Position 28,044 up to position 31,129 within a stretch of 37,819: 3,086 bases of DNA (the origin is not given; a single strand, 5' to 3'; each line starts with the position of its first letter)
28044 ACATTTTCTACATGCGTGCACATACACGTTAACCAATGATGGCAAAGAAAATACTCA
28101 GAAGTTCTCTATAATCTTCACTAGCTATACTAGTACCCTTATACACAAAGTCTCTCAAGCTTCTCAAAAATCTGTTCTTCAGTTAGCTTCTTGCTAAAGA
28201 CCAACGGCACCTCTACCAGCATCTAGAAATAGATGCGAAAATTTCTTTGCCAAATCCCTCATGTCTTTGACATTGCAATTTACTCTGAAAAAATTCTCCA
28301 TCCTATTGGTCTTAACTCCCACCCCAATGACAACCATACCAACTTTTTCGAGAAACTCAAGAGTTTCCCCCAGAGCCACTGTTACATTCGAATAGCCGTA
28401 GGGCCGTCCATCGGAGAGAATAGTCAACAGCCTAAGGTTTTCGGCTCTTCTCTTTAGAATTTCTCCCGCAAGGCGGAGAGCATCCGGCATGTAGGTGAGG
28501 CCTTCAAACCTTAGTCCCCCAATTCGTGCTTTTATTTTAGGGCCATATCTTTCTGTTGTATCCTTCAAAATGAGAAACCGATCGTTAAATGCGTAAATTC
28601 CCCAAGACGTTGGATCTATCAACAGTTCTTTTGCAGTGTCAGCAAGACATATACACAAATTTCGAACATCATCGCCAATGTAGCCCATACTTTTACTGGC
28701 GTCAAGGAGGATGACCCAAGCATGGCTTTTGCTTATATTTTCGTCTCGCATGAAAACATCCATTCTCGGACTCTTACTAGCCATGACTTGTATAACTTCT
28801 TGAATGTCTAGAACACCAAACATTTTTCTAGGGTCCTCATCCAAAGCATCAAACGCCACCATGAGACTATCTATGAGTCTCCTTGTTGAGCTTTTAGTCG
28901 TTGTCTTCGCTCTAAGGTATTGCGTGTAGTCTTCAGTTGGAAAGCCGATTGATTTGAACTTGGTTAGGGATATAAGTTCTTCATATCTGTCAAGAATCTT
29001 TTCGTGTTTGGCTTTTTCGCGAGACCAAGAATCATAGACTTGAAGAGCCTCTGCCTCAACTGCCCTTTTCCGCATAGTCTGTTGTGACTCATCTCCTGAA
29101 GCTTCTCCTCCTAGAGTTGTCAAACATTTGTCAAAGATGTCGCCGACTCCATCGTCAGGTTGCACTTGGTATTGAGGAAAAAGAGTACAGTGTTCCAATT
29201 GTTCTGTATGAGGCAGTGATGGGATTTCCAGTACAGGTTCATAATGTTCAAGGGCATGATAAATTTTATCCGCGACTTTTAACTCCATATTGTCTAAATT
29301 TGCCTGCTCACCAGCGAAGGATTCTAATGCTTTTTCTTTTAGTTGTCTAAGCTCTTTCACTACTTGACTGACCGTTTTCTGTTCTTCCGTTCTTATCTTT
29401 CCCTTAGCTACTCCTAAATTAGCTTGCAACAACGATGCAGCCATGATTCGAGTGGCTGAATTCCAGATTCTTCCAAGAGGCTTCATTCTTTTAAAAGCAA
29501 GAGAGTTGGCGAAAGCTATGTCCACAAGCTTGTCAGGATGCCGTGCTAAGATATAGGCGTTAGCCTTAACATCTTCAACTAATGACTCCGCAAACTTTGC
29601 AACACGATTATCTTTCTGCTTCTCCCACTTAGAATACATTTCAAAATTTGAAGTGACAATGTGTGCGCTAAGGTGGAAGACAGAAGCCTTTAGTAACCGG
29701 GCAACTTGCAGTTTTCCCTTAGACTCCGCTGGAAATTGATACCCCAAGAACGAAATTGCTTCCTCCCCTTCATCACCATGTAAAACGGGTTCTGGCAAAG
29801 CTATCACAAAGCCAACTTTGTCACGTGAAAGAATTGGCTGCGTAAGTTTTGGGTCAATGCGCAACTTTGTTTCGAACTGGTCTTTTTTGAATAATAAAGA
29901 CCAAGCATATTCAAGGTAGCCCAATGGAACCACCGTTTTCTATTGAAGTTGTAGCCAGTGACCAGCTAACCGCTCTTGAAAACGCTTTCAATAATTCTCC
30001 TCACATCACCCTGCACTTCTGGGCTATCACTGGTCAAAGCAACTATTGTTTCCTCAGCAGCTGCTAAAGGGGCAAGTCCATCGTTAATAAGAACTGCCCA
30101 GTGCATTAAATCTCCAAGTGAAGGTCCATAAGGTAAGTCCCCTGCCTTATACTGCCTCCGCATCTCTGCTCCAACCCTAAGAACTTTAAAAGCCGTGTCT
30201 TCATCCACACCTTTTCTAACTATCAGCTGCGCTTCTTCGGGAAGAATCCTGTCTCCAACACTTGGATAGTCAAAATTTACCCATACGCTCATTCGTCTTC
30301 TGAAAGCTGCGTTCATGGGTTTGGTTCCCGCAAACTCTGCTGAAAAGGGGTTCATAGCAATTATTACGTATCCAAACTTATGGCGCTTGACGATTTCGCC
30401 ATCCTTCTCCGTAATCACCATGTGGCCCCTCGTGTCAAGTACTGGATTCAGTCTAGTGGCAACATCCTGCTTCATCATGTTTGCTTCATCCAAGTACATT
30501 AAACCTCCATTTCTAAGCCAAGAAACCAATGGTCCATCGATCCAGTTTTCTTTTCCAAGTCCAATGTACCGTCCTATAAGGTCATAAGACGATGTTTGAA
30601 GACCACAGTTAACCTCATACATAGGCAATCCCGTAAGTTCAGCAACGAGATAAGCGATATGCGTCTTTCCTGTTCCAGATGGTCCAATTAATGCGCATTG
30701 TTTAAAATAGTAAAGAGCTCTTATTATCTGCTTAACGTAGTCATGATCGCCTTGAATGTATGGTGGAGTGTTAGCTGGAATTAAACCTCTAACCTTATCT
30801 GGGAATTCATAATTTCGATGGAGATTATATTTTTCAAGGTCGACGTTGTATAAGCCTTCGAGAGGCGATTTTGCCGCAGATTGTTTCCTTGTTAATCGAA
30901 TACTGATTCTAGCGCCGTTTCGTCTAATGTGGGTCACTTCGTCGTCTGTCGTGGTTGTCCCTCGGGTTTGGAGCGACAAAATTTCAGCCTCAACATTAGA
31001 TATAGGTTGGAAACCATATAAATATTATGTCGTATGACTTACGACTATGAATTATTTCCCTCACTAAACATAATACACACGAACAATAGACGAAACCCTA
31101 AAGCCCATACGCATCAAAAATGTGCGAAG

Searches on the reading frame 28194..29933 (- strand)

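Call 21: search_protein_families(library=pfam, proteins=[window:28194-29933:-], max_evalue=0.001)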
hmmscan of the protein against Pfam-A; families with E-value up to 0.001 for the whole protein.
window:28194-29933:- (579 aa): 1 family
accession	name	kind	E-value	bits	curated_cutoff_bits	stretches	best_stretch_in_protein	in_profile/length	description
PF13519.12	VWA_2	-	0.00016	22.7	27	1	407-509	2-106/107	von Willebrand factor type A domain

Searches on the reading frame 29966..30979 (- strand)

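Call 21: search_protein_families(library=pfam, proteins=[window:29966-30979:-], max_evalue=0.001)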
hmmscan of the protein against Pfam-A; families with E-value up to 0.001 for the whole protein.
window:29966-30979:- (337 aa): 3 families
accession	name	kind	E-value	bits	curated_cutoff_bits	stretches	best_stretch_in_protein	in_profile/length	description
PF07728.20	AAA_5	-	6.4e-22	78.5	22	1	97-230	4-139/139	AAA domain (dynein-related subfamily)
PF08406.16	CbbQ_C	-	4.1e-11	43.4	20.6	1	252-332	4-84/85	CbbQ/NirQ/NorQ C-terminal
PF00004.35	AAA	-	2.8e-05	25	21.2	1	97-142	3-42/131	ATPase family associated with various cellular activities (AAA)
